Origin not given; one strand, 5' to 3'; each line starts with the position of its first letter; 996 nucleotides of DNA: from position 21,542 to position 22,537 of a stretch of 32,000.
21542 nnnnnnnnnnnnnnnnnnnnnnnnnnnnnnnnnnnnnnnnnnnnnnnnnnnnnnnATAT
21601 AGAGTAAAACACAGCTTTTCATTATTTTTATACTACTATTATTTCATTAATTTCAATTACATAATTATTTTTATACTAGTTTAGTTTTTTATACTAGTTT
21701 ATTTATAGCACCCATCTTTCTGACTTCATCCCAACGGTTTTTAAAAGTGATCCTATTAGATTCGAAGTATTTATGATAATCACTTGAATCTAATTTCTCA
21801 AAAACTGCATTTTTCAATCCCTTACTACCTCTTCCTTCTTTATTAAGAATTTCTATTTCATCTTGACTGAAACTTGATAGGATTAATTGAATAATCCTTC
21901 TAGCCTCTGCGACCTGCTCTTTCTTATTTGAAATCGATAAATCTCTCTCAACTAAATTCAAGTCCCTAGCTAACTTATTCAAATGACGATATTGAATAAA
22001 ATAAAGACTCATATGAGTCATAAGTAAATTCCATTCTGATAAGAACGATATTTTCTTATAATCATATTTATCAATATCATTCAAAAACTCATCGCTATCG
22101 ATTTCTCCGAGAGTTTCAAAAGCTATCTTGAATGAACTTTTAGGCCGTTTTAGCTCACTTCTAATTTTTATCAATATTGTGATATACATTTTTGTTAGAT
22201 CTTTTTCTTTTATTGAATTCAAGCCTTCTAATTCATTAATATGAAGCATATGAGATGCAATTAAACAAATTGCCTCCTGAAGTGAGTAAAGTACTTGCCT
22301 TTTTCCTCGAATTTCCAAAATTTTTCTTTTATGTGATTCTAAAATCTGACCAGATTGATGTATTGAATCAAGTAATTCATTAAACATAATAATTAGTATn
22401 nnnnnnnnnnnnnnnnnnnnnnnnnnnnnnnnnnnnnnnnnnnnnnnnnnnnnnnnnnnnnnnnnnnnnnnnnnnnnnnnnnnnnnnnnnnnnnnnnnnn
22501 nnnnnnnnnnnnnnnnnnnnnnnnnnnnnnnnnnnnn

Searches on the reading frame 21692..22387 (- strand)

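Call 5: search_protein_families(library=pfam, proteins=[window:21692-22387:-], max_evalue=1)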
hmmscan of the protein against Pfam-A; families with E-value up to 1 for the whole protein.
window:21692-22387:- (232 aa): 0 families

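Call 6: search_protein_families(library=ncbifam, proteins=[window:21692-22387:-], max_evalue=1)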
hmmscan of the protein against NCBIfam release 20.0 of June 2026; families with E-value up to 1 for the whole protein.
window:21692-22387:- (232 aa): 0 families

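Call 7: search_protein_families(library=padloc, proteins=[window:21692-22387:-], max_evalue=1)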
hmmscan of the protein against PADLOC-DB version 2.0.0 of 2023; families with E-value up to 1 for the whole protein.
window:21692-22387:- (232 aa): 0 families

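Call 8: search_protein_families(library=phrogs, proteins=[window:21692-22387:-], max_evalue=1)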
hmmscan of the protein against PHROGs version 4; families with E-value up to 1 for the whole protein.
window:21692-22387:- (232 aa): 1 family
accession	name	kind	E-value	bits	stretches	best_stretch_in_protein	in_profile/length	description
phrog_26931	-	unknown function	0.056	14.7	1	128-178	28-78/127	-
